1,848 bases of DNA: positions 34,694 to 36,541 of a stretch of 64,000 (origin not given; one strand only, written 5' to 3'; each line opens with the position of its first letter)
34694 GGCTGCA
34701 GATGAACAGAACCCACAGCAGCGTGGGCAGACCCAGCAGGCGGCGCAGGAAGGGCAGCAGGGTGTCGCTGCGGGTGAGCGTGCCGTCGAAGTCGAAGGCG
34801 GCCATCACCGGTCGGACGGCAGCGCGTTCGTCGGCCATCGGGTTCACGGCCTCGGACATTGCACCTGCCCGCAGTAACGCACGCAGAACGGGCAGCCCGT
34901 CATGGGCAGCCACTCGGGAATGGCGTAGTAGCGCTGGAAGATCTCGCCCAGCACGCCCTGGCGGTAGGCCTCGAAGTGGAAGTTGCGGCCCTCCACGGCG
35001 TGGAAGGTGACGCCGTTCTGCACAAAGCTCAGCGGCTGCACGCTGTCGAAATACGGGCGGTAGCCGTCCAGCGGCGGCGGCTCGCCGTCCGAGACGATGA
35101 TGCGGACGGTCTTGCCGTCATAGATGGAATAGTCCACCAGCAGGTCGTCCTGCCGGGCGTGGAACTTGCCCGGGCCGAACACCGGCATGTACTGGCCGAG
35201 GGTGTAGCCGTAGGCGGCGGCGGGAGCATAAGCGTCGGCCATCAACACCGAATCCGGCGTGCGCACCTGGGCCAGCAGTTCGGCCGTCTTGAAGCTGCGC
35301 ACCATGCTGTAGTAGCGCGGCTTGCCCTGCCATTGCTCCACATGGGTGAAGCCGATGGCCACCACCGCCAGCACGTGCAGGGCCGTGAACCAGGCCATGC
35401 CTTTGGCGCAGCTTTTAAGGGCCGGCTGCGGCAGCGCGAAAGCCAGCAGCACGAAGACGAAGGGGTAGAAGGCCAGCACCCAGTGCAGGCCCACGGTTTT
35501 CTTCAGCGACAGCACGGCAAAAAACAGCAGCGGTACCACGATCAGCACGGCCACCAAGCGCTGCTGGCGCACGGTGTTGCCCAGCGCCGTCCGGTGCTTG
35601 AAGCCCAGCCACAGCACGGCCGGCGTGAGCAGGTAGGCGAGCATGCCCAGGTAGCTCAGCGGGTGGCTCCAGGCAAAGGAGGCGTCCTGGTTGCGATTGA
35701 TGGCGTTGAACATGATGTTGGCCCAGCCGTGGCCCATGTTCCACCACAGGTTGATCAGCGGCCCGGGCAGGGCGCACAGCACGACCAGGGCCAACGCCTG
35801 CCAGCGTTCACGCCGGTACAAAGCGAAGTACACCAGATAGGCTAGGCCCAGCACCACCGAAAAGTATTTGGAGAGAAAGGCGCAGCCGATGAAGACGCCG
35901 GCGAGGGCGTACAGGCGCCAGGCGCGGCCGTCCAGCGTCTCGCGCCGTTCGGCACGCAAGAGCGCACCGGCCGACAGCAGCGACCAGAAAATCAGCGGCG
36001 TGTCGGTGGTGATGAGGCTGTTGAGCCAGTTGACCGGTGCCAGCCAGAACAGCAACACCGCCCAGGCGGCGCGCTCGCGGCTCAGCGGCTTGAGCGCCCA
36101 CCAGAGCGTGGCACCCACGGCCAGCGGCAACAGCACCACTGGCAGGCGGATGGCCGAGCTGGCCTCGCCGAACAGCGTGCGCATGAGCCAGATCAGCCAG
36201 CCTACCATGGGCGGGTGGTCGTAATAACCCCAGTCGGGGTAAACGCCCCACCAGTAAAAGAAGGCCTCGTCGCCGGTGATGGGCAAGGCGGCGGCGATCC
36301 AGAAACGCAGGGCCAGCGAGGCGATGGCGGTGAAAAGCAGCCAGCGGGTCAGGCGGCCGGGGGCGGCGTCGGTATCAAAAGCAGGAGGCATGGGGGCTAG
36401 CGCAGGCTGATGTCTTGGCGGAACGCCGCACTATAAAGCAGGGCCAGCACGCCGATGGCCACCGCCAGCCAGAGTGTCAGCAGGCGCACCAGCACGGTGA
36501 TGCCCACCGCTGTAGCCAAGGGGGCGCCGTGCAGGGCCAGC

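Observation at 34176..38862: Five-gene membrane cluster next to lptFG looks like a polyprenyl-phosphate-pentose (ribofuranose-type) periplasmic glycosylation system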

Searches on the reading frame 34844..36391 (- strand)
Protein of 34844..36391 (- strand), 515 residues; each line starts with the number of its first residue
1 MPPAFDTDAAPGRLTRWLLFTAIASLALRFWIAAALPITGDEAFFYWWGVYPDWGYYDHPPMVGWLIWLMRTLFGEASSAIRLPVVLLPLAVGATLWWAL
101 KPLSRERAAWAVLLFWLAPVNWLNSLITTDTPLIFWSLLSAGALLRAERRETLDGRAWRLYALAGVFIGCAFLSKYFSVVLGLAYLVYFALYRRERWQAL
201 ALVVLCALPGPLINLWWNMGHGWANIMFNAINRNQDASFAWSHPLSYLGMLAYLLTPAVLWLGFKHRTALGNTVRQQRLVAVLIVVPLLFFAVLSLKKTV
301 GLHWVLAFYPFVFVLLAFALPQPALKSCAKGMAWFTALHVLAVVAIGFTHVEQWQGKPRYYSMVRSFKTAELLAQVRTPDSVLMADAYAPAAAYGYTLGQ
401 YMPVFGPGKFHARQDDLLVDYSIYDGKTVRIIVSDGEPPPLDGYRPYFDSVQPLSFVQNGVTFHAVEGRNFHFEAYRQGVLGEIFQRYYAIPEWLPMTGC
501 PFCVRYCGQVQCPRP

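Call 4: search_protein_families(library=pfam, proteins=[window:34844-36391:-], max_evalue=0.01)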
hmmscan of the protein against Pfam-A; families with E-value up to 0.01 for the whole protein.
window:34844-36391:- (515 aa): 2 families
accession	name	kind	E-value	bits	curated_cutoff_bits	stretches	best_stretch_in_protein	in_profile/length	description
PF13231.12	PMT_2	-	2.9e-20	73.5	26.1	1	58-217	1-160/160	Dolichyl-phosphate-mannose-protein mannosyltransferase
PF02366.24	PMT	-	1.7e-06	28.2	22.7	1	86-191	90-199/245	Dolichyl-phosphate-mannose-protein mannosyltransferase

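Call 5: search_protein_families(library=ncbifam, proteins=[window:34844-36391:-], max_evalue=0.01)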
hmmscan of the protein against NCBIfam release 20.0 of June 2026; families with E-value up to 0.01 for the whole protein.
window:34844-36391:- (515 aa): 0 families

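Call 15: search_solved_structures(query=window:34844-36391:-, max_evalue=1)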
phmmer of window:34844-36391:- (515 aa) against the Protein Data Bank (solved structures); distinct sequences matched with E-value up to 1: 0.

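Call 18: find_homologous_proteins(query=window:34844-36391:-, max_evalue=0.00001)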
Query window:34844-36391:- (515 aa): 2340 proteins with E <= 0.00001 among 8000 candidates; the best 120 are listed.
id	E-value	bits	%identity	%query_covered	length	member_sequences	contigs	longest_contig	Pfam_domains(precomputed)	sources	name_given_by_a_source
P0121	0.0e+0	1160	97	100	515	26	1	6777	PF02366.25,PF13231.13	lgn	-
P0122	0.0e+0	1158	97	100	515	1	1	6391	PF02366.25,PF13231.13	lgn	-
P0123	0.0e+0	1148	96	100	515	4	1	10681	PF02366.25,PF13231.13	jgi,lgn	-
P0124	0.0e+0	1145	95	100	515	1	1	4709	PF02366.25,PF13231.13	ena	-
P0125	0.0e+0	1141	95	100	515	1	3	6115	PF02366.25,PF13231.13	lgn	-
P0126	0.0e+0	1138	95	100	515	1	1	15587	PF02366.25,PF13231.13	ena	-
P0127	0.0e+0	1131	94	100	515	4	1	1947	PF02366.25,PF13231.13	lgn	-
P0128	0.0e+0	1124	94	100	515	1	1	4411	PF02366.25,PF13231.13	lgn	-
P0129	0.0e+0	1124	93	100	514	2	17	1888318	PF02366.25,PF13231.13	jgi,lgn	-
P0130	0.0e+0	1041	89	97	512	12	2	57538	PF02366.25,PF13231.13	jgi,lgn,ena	-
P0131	0.0e+0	1033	88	97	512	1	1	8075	PF02366.25,PF13231.13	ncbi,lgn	-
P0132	0.0e+0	1028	88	97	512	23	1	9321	PF02366.25,PF13231.13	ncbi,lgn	-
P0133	2.0e-297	1006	85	97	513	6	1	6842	PF02366.25,PF13231.13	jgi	-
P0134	1.3e-296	1003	84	100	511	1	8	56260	PF02366.25,PF13231.13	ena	-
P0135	1.1e-291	987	82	99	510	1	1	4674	PF02366.25,PF13231.13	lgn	-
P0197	5.3e-228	776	65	100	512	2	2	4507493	PF02366.25,PF13231.13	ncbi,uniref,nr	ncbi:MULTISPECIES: glycosyltransferase family 39 protein [unclassified Polaromonas]|uniref:ArnT fami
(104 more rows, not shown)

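Call 24: find_encoding_contigs(protein=P0197, flank=10000, max_places=2)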
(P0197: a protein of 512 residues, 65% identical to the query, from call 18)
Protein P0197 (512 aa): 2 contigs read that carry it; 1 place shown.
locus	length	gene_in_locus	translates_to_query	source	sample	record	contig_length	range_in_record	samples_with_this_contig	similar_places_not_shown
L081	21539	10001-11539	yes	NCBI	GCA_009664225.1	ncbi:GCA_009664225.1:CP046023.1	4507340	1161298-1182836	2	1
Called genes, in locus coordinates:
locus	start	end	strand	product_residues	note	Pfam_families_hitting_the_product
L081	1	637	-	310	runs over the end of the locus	PF00126:HTH_1, PF03466:LysR_substrate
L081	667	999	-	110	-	PF09650:PHA_gran_rgn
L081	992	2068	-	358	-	PF10023:Aminopep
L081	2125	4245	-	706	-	PF04879:Molybdop_Fe4S4, PF00384:Molybdopterin, PF01568:Molydop_binding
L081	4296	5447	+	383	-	PF13433:Peripla_BP_5, PF13458:Peripla_BP_6, PF01094:ANF_receptor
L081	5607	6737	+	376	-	PF13433:Peripla_BP_5 (faint), PF13458:Peripla_BP_6, PF01094:ANF_receptor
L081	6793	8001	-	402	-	PF01546:Peptidase_M20, PF07687:M20_dimer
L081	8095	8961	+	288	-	PF01040:UbiA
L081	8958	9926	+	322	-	PF03706:LPG_synthase_TM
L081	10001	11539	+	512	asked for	PF02366:PMT (weak), PF13231:PMT_2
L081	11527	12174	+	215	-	PF00702:Hydrolase (faint), PF12710:HAD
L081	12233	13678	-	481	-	PF05977:MFS_3, PF00083:Sugar_tr, PF07690:MFS_1, PF12832:MFS_1_like (faint)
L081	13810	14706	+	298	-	PF00126:HTH_1, PF03466:LysR_substrate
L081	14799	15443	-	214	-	PF01370:Epimerase, PF05368:NmrA, PF13460:NAD_binding_10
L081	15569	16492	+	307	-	PF00126:HTH_1, PF12840:HTH_20 (faint), PF03466:LysR_substrate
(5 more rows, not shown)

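Call 30: predict_structure(alignment_id=A2)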
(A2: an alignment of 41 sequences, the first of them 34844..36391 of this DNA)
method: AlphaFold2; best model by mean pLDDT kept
length: 515 residues; sequences in the alignment: 41
mean_pLDDT: 82.2   pTM: 0.81
mean pLDDT of the five models: 82.2, 80.7, 80.6, 80.5, 80.1
residues with pLDDT >= 90: 218; 70-90: 192; 50-70: 88; < 50: 17
segments of 3 or more residues with pLDDT < 50: 1-8, 510-515
pLDDT, mean of each block of 10 residues (from residue 1): 41 87 92 83 73 55 68 77 85 94 94 93 71 84 94 94 94 75 96 96 93 74 57 57 83 92 96 95 93 78 75 96 96 94 86 85 86 90 87 86 77 59 93 85 94 91 94 89 71 56 55 45
secondary structure, 60 per line:
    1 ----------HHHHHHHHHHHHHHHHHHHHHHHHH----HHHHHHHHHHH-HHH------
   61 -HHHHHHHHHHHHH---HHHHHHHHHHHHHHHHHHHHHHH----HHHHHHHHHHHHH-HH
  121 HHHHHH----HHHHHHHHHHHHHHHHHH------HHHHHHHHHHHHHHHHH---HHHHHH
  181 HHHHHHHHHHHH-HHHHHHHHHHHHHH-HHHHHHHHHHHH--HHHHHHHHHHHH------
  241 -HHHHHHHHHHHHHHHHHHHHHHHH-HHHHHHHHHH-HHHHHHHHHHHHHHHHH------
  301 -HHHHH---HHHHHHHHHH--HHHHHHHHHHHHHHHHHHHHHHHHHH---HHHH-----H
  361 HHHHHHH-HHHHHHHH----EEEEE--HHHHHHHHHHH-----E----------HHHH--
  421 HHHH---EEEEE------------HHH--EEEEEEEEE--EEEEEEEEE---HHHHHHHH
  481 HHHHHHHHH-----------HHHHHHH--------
elements in order: H11-35 H40-50 H62-74 H78-100 H105-117 H119-126 H131-148 H155-171 H175-192 H194-207 H209-220 H223-234 H242-265 H267-276 H278-294 H302-306 H310-319 H322-347 H351-354 H360-367 H369-376 E381-385 H388-398 H415-418 H421-424 E428-432 E450-458 E461-469 H473-489 H501-507

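Call 33: fold_search(model_id=the predicted structure, library=pdb)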
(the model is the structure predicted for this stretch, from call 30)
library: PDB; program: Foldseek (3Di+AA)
matches with E <= 10: 238; with E <= 0.001: 5
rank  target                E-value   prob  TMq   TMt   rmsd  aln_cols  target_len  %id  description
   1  5ezm                  1.1e-08  1.00  0.62  0.60   7.8       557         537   15  Crystal Structure of ArnT from Cupriavidus metallidurans in the apo state (released 2016-02-17)
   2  5f15                  1.9e-08  1.00  0.64  0.61   7.8       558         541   15  Crystal Structure of ArnT from Cupriavidus metallidurans bound to Undecaprenyl phosphate (released 2016-02-17)
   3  3waj                  6.5e-05  1.00  0.44  0.30  15.1       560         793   14  Crystal structure of the Archaeoglobus fulgidus oligosaccharyltransferase (O29867_ARCFU) complex with Zn and sulfate (released 2013-10-30)
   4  9i5k_A                4.6e-04  1.00  0.49  0.51   5.8       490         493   13  Structure of the Chaetomium thermophilum Pmt4 homodimer (C2 symmetry) (released 2025-12-24)
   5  3rce_A                8.8e-04  1.00  0.49  0.38   9.8       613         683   11  Bacterial oligosaccharyltransferase PglB (released 2011-06-15)
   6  7e9s_A                1.8e-03  1.00  0.41  0.27  11.2       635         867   12  Archaeal oligosaccharyltransferase AglB from Archaeoglobus fulgidus in complex with an inhibitory peptide and a dolich (released 2021-09-08)
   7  5ogl_A                1.9e-03  1.00  0.47  0.36   8.8       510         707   11  Structure of bacterial oligosaccharyltransferase PglB in complex with an acceptor peptide and an lipid-linked oligosac (released 2017-10-25)
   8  6gxc_A                1.9e-03  1.00  0.49  0.37   9.5       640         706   10  Bacterial oligosaccharyltransferase PglB in complex with an inhibitory peptide and a reactive lipid-linked oligosaccha (released 2018-11-14)
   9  6p25_B                2.6e-03  1.00  0.32  0.25   6.0       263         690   17  Structure of S. cerevisiae protein O-mannosyltransferase Pmt1-Pmt2 complex bound to the sugar donor and a peptide acce (released 2019-07-10)
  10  3wak                  3.5e-03  1.00  0.44  0.28  15.2       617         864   13  Crystal structure of the Archaeoglobus fulgidus oligosaccharyltransferase (O29867_ARCFU) in the apo form (released 2013-10-30)
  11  8b6l_I                4.0e-03  1.00  0.47  0.36  15.6       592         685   11  Subtomogram average of the human Sec61-TRAP-OSTA-translocon (released 2022-12-07)
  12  9e61_A                4.2e-03  1.00  0.32  0.23   8.4       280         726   18  Cryo-EM structure of Saccharomyces cerevisiae Pmt4 apo form (released 2025-10-15)
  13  9e6i_B                4.2e-03  1.00  0.32  0.23   8.4       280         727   18  Cryo-EM structure of Saccharomyces cerevisiae Pmt4-Ccw5 complex (released 2025-10-15)
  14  9i5l_A                5.0e-03  1.00  0.33  0.25   4.5       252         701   15  Structure of the Chaetomium thermophilum Pmt4 homodimer (C1 symmetry) (released 2025-12-24)
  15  9e61_B                5.2e-03  1.00  0.32  0.23   6.3       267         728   18  Cryo-EM structure of Saccharomyces cerevisiae Pmt4 apo form (released 2025-10-15)
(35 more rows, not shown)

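Call 60: search_protein_representatives(alignment_id=A2)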
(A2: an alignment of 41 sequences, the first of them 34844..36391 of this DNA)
Query: 41 sequences, 512 profile positions. Proteins with E-value up to 0.001 (for the whole library): 7444; up to 1e-10: 3074; up to 1e-30: 301. The best 150 are listed.
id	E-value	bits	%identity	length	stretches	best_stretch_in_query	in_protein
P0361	9.3e-251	849.6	-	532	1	7-511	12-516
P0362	2.8e-146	504.9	-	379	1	142-511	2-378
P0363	1.5e-141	489.4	-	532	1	12-510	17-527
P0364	3.6e-138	478.2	-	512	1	18-511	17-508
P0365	1.0e-133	463.5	-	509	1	21-505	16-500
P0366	1.0e-132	460.2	-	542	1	15-504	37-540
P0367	3.6e-131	455.1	-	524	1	18-510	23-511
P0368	2.2e-130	452.5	-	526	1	16-504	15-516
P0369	6.6e-129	447.6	-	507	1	14-511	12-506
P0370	3.0e-124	432.3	-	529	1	14-511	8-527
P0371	4.6e-123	428.3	-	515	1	14-505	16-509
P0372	4.9e-121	421.6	-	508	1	14-505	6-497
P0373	1.7e-120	419.9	-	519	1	14-504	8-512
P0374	2.6e-120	419.3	-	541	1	7-511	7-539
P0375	2.1e-118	413.0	-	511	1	15-504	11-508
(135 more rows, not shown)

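Call 62: find_related_loci(query=A3, collection=metagenome_contigs, flank=8000)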
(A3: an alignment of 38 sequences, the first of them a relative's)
Query A3 (502 aa) in metagenome_contigs; peptide patterns used: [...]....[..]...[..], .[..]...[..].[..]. (x = any residue, [..] = any of these).
600 stretches matched a pattern (row limit reached: there are more); 547 encode a relative of the query (tblastn E <= 1e-3); the best 80 are kept; 80 distinct loci.
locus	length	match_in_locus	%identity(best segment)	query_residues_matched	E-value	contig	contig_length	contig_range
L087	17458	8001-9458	40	12-496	3e-114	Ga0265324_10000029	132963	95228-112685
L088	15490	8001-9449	38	13-496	3e-109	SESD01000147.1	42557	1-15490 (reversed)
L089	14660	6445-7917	38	7-496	5e-105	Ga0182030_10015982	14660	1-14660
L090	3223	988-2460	38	7-496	4e-104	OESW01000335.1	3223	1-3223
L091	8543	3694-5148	37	10-496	4e-101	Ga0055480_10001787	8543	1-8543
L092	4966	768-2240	37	7-497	6e-101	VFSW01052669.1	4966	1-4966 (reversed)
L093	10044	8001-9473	39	7-496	2e-100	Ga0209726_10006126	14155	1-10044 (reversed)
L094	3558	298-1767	37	8-496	2e-101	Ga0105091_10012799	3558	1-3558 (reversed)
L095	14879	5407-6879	37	7-496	5e-100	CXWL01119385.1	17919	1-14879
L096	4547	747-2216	39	7-496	6e-98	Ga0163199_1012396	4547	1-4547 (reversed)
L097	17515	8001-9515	38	2-496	7e-95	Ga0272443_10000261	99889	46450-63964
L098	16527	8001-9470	36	7-496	9e-95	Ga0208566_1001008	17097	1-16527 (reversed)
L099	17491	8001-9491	37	1-496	1e-94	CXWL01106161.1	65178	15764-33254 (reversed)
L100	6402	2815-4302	36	2-496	1e-94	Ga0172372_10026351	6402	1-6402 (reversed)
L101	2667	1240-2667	39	8-482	2e-97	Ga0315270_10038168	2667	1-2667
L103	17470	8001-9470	35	7-496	2e-91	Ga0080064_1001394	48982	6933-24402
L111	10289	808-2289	35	2-496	3e-85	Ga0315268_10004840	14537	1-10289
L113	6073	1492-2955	36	11-497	2e-85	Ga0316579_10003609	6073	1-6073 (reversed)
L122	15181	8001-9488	36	3-499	8e-84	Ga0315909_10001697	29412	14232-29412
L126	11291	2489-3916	36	21-496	6e-83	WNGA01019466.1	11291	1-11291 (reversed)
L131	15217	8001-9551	36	9-496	3e-82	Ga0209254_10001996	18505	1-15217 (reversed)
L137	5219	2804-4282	34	7-497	5e-79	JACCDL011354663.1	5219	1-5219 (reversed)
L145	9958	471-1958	35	6-502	5e-78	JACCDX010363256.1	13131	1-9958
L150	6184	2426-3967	31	7-496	3e-77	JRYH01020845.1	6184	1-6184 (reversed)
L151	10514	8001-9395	32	27-496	3e-77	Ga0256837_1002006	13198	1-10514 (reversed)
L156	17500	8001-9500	34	1-496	3e-76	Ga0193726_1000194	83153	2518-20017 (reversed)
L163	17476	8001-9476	32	10-496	5e-76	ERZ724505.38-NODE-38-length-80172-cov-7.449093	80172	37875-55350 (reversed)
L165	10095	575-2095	35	7-496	2e-74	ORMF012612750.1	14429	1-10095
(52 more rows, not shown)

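Call 66: search_protein_families(library=pfam, proteins=[L087:9479-10825:+, L087:10822-11559:+, L151:5514-5909:+, L151:5912-7204:+, L151:7201-7932:+, L097:9687-10985:+, L097:10982-11719:+, L099:10893-12119:+, L099:13588-15177:+, L150:3928-5169:+], max_evalue=0.001)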
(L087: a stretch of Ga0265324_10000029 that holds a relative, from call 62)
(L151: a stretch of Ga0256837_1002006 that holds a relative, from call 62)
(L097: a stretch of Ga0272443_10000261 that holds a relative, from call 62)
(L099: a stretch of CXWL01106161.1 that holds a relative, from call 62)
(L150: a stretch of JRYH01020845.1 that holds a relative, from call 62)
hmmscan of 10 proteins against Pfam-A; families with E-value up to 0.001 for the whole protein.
L087:9479-10825:+ (448 aa): 2 families
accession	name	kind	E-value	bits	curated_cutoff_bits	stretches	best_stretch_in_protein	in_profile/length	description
PF01565.28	FAD_binding_4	-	2e-20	73.4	26.4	1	35-147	25-138/139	FAD binding domain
PF04030.19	ALO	-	6e-06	26.6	23.1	1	386-441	202-257/258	D-arabinono-1,4-lactone oxidase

L087:10822-11559:+ (245 aa): 3 families
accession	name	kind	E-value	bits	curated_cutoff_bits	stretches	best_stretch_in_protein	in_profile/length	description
PF00106.31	adh_short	-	5.8e-29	101.4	26.6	1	5-189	3-187/195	short chain dehydrogenase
PF13561.12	adh_short_C2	-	5.3e-23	82.3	27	1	9-194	1-186/236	Enoyl-(Acyl carrier protein) reductase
PF08659.16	KR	-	1.2e-09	38.7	22.6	1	5-180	3-174/180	KR domain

L151:5514-5909:+ (131 aa): 1 family
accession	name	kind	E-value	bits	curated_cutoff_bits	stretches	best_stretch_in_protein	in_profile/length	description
PF04138.20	GtrA_DPMS_TM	-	2.5e-09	37.8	26.1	1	5-127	1-117/117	GtrA/DPMS, transmembrane domain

L151:5912-7204:+ (430 aa): 1 family
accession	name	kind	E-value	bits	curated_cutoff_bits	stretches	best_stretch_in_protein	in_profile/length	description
PF01565.28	FAD_binding_4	-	3.3e-18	66.2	26.4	1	35-143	27-138/139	FAD binding domain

L151:7201-7932:+ (243 aa): 3 families
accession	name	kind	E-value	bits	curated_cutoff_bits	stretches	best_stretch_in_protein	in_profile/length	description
PF00106.31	adh_short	-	1.2e-30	106.9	26.6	1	4-190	3-191/195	short chain dehydrogenase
PF13561.12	adh_short_C2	-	1.3e-17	64.6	27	1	8-198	1-193/236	Enoyl-(Acyl carrier protein) reductase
PF08659.16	KR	-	9.5e-07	29.3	22.6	1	4-161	3-162/180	KR domain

L097:9687-10985:+ (432 aa): 1 family
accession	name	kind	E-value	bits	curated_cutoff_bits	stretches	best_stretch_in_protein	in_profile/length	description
PF01565.28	FAD_binding_4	-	6e-16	58.8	26.4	1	34-144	26-139/139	FAD binding domain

L097:10982-11719:+ (245 aa): 3 families
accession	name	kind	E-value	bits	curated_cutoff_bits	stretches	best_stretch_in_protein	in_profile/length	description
PF00106.31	adh_short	-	1.1e-21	77.7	26.6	1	6-192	4-191/195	short chain dehydrogenase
PF13561.12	adh_short_C2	-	8.9e-13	48.8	27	1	9-195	1-188/236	Enoyl-(Acyl carrier protein) reductase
PF08659.16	KR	-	2.1e-07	31.5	22.6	1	6-165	4-164/180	KR domain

L099:10893-12119:+ (408 aa): 1 family
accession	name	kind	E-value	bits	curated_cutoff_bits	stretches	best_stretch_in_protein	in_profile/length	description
PF01757.29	Acyl_transf_3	-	2.9e-26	92.7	31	1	28-384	4-325/326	Acyltransferase domain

L099:13588-15177:+ (529 aa): 0 families

L150:3928-5169:+ (413 aa): 1 family
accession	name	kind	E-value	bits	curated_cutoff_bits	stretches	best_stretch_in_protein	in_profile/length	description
PF03480.18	DctP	-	4.6e-36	125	23.4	1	107-379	4-275/286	Bacterial extracellular solute-binding protein, family 7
